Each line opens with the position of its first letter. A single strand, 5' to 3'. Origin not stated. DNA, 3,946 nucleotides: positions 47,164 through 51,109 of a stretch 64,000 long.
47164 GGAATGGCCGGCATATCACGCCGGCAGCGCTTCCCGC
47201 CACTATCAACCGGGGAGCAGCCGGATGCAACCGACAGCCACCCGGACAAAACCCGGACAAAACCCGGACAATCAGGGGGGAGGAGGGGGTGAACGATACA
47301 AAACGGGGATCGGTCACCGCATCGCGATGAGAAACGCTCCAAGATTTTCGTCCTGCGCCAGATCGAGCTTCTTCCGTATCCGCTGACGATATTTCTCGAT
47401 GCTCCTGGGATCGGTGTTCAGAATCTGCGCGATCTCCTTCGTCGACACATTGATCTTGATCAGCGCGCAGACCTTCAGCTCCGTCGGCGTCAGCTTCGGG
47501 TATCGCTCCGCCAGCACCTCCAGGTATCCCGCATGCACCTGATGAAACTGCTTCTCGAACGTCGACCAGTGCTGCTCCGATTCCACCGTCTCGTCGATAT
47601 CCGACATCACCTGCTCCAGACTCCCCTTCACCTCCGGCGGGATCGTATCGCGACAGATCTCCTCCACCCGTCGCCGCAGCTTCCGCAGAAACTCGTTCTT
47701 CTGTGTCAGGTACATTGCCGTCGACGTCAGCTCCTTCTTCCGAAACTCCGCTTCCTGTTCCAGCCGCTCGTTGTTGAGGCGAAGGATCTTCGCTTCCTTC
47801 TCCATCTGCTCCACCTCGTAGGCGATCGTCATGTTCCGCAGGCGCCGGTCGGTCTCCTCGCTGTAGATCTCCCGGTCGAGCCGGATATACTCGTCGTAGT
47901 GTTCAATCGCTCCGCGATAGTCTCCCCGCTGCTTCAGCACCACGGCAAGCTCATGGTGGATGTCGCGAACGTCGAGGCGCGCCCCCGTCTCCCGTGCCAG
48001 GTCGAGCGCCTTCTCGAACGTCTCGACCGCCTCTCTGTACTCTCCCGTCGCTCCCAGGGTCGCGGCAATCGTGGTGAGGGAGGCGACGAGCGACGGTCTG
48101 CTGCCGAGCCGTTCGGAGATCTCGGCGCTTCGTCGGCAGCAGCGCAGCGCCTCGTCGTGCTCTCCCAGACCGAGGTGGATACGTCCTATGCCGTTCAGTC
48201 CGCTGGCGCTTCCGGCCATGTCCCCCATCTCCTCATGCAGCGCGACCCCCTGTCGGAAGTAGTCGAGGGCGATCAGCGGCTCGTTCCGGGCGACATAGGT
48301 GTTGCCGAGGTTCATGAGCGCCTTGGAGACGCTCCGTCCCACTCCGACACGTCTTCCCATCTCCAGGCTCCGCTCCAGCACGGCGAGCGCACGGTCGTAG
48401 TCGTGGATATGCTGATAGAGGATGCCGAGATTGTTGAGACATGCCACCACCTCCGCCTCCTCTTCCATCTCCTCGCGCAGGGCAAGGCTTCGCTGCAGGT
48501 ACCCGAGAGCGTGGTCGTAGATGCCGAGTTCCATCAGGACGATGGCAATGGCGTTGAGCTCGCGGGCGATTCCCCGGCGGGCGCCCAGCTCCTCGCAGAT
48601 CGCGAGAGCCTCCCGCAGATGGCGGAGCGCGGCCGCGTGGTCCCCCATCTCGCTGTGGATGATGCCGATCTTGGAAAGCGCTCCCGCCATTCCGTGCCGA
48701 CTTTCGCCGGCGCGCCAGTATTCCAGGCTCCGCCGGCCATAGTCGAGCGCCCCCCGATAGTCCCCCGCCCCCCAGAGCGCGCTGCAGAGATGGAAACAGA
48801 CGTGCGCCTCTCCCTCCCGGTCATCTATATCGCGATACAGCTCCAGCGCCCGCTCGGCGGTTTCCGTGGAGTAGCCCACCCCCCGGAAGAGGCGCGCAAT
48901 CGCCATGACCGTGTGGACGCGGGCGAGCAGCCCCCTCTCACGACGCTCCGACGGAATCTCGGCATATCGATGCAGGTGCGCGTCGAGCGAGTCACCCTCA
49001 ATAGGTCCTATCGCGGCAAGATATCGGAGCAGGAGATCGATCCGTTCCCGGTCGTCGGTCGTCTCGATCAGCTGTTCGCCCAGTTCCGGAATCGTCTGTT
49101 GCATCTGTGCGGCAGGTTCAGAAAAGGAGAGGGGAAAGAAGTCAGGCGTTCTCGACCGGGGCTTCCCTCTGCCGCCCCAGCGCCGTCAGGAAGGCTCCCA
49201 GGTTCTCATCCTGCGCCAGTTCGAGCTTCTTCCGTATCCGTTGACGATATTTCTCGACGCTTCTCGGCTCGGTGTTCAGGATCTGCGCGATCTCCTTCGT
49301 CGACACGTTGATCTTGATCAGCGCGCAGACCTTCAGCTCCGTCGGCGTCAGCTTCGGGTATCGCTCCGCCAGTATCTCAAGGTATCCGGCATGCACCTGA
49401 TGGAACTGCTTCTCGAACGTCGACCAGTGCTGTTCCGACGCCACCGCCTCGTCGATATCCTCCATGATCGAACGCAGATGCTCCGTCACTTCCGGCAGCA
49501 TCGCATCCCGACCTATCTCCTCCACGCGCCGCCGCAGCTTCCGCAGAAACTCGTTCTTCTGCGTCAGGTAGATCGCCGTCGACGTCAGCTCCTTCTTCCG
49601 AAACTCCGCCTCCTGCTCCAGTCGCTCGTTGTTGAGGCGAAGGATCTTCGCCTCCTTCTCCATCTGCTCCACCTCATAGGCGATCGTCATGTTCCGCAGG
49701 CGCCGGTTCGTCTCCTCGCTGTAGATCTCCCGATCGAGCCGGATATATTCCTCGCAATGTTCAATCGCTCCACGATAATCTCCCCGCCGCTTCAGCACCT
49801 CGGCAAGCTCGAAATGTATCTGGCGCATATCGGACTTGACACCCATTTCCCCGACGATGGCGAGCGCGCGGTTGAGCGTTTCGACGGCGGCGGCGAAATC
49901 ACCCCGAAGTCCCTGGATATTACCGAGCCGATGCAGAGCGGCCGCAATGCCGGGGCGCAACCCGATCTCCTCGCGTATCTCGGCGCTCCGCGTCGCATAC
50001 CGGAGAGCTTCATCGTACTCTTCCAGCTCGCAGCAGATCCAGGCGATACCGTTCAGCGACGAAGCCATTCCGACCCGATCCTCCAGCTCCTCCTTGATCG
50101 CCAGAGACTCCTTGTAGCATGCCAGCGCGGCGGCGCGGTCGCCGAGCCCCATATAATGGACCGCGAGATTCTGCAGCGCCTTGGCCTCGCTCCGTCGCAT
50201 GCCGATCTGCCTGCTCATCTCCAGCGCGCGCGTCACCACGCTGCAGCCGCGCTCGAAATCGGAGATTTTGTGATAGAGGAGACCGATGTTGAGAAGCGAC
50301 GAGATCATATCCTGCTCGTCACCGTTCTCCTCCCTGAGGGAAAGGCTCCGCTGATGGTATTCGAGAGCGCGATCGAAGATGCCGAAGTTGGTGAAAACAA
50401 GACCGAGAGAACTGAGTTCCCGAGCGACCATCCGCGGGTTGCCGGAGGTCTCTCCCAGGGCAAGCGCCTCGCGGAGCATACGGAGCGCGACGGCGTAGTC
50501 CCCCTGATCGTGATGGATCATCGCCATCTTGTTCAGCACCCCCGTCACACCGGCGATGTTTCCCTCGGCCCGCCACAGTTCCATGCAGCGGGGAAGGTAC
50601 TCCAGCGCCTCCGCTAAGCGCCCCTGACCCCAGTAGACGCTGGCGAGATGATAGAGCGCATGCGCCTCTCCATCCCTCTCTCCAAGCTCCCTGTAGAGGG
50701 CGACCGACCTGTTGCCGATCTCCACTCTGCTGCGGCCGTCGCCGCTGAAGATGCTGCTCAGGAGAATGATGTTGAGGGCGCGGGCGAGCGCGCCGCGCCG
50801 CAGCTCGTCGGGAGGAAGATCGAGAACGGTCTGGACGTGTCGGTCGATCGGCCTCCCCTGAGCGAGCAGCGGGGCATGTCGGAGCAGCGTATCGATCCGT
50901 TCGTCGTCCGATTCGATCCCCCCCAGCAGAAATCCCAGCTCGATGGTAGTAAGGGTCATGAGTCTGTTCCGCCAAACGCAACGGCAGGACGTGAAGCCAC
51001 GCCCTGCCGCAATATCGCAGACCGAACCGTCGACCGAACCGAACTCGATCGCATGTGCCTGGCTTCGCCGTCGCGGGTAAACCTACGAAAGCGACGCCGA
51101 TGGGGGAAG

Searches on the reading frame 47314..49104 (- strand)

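Call 56: search_protein_families(library=pfam, proteins=[window:47314-49104:-], max_evalue=0.0001)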
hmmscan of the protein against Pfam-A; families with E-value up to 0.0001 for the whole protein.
window:47314-49104:- (596 aa): 20 families
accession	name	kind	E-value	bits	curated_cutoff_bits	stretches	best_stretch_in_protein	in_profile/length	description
PF13424.12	TPR_12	-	2.4e-46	156.2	30.1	3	300-372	3-77/77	Tetratricopeptide repeat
PF13374.12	TPR_10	-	1.2e-34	117.8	27.5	2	220-253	2-35/42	Tetratricopeptide repeat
PF00515.34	TPR_1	-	2e-33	113.2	27.8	0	301-329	2-30/34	Tetratricopeptide repeat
PF07719.23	TPR_2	-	6.4e-33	110.6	27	0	382-411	3-32/34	Tetratricopeptide repeat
PF13176.12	TPR_7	-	1.3e-19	68.9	27.9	0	223-251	2-30/36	Tetratricopeptide repeat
PF13181.12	TPR_8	-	1.2e-18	66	25.7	0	342-372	3-33/34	Tetratricopeptide repeat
PF17874.7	TPR_MalT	-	1.9e-16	60.7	45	1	220-425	40-246/336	MalT-like TPR region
PF13428.12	TPR_14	-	5.6e-13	48.6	23.5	0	381-410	2-31/44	Tetratricopeptide repeat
PF13432.12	TPR_16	-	1.4e-10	41.9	32.7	0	350-410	7-61/65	Tetratricopeptide repeat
PF12862.13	ANAPC5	-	1.4e-09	38.4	23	0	111-173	9-71/91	Anaphase-promoting complex subunit 5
PF13174.12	TPR_6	-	3.4e-08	34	26.3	0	142-166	2-26/33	Tetratricopeptide repeat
PF24885.1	TPR_NPHP3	-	7.8e-08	32.4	100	0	180-249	99-170/239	Nephrocystin-3 TPR domain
PF14938.12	SNAP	-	1.6e-07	31.5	25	0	316-407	90-182/282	Soluble NSF attachment protein, SNAP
PF07721.20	TPR_4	-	4.5e-07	30.3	27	0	307-325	8-26/26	Tetratricopeptide repeat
PF13431.12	TPR_17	-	2.4e-06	27.8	24.4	0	222-240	15-33/34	Tetratricopeptide repeat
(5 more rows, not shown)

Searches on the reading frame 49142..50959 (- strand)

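Call 56: search_protein_families(library=pfam, proteins=[window:49142-50959:-], max_evalue=0.0001)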
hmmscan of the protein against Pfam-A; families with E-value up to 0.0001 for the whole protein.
window:49142-50959:- (605 aa): 19 families
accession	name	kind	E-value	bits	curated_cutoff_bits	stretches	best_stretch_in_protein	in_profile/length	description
PF13424.12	TPR_12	-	1.2e-41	141.2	30.1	4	298-368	2-74/77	Tetratricopeptide repeat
PF00515.34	TPR_1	-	4e-28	96.5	27.8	0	259-290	1-32/34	Tetratricopeptide repeat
PF07719.23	TPR_2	-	6e-28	95.1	27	0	259-289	1-31/34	Tetratricopeptide repeat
PF13176.12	TPR_7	-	4.6e-27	92.2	27.9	0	261-295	1-35/36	Tetratricopeptide repeat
PF13374.12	TPR_10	-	4.5e-25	87.3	27.5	1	99-131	2-34/42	Tetratricopeptide repeat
PF13181.12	TPR_8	-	3.4e-22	77.1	25.7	0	99-128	1-30/34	Tetratricopeptide repeat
PF13432.12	TPR_16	-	1e-13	51.9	32.7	0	352-409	10-61/65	Tetratricopeptide repeat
PF17874.7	TPR_MalT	-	3e-11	43.6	45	1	101-211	42-154/336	MalT-like TPR region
PF24885.1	TPR_NPHP3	-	7.9e-11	42.2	100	0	113-215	106-219/239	Nephrocystin-3 TPR domain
PF14938.12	SNAP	-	1.5e-10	41.5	25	0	80-162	95-178/282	Soluble NSF attachment protein, SNAP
PF13428.12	TPR_14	-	3.1e-10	40.1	23.5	0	144-172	6-34/44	Tetratricopeptide repeat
PF13174.12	TPR_6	-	4.7e-08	33.6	26.3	0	101-122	2-23/33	Tetratricopeptide repeat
PF10602.15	RPN7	-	5.2e-08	33.2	29.6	0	259-288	36-65/174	26S proteasome subunit RPN7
PF07721.20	TPR_4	-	9.1e-08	32.5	27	0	99-120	1-22/26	Tetratricopeptide repeat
PF00196.25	GerE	-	3.9e-07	30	23.5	1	536-583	2-49/57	Bacterial regulatory proteins, luxR family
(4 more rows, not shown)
